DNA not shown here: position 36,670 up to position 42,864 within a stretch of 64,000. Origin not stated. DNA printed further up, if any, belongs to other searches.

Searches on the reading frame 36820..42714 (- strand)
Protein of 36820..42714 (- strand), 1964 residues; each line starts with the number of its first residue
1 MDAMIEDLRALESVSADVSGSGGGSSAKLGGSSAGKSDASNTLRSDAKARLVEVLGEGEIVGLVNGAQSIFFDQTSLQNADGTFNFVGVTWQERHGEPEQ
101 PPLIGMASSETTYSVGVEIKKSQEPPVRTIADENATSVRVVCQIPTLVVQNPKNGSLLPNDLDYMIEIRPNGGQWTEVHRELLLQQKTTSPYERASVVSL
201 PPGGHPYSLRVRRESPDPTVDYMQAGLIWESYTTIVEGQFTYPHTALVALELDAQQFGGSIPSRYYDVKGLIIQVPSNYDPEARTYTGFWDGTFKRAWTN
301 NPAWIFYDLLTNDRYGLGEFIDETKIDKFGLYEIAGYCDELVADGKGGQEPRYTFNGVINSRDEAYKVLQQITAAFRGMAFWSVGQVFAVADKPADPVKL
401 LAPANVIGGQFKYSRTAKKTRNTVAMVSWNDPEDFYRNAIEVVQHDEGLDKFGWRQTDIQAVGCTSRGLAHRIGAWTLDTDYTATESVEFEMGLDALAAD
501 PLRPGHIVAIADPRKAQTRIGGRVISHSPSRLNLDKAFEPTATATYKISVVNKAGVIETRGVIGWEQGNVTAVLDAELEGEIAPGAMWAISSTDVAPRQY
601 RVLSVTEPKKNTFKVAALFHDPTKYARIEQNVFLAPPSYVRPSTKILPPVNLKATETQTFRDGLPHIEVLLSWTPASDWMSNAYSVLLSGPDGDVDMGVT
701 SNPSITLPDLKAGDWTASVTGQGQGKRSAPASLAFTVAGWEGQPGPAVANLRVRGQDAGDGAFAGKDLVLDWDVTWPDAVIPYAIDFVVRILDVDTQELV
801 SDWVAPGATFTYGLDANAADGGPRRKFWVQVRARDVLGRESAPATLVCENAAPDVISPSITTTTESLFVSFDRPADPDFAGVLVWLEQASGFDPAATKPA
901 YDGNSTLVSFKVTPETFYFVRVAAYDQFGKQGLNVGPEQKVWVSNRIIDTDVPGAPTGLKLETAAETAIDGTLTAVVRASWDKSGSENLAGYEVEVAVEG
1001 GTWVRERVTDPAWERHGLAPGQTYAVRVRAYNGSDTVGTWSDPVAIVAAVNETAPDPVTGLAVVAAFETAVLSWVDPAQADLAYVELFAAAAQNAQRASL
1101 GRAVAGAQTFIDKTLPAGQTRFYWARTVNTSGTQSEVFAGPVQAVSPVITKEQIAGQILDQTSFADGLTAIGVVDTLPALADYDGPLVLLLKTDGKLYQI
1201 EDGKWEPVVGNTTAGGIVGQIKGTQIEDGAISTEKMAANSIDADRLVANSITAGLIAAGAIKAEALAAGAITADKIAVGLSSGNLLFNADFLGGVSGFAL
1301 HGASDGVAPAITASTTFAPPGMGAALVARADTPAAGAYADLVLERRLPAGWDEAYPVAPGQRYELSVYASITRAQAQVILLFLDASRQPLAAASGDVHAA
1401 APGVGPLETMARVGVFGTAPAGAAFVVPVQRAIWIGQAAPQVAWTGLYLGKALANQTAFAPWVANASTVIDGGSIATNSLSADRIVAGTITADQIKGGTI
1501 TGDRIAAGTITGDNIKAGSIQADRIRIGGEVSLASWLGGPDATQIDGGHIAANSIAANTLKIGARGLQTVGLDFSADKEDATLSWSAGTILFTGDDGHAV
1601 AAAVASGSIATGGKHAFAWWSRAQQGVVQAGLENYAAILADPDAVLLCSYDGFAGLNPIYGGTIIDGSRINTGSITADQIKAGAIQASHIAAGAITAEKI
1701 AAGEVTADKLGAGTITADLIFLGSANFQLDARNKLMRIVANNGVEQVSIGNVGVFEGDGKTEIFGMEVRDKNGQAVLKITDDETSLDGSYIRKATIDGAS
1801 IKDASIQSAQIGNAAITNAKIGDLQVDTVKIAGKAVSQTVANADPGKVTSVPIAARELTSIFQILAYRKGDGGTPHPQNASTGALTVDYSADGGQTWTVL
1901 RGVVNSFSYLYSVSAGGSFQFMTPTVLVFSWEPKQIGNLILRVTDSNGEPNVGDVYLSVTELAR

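Call 73: search_protein_families(library=phrogs, proteins=[window:36820-42714:-], max_evalue=0.00001)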
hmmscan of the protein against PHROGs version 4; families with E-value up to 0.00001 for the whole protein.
window:36820-42714:- (1964 aa): 25 families
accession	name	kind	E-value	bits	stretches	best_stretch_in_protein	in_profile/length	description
phrog_31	-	tail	9.3e-265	883.1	2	28-777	264-993/1565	central tail fiber J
phrog_1727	-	tail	3.8e-260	867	2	27-720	12-693/1174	tail protein and host specificity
phrog_2589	-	tail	3.8e-218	728.1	2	32-748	15-720/3686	tail protein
phrog_2148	-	tail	4.9e-94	317.3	1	283-738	2-454/901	tail fiber protein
phrog_7997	-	tail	4.1e-88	297.4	1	326-662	2-337/589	tail protein and host specificity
phrog_10652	-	unknown function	8e-74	249.7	1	275-552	1-280/328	-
phrog_14774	-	unknown function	3.8e-53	180.8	1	154-356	10-209/212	-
phrog_15723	-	unknown function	6.4e-35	121.8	1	312-497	8-197/223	-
phrog_32822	-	head and packaging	7.7e-29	101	2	1669-1841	963-1136/1548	virion structural protein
phrog_30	-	tail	2.1e-25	91.1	1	30-307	5-278/544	minor tail protein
phrog_26466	-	unknown function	1.4e-22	79.7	3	1210-1281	1817-1889/2337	-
phrog_4346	-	unknown function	1.5e-21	77.5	1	37-201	12-173/600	-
phrog_892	-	tail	1.8e-21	77.4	2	1669-1717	364-412/782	tail fiber protein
phrog_10903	-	unknown function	2.4e-21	76.9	2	201-318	88-195/954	-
phrog_1330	-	tail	3.2e-14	52.8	2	1465-1562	1000-1078/1361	tail protein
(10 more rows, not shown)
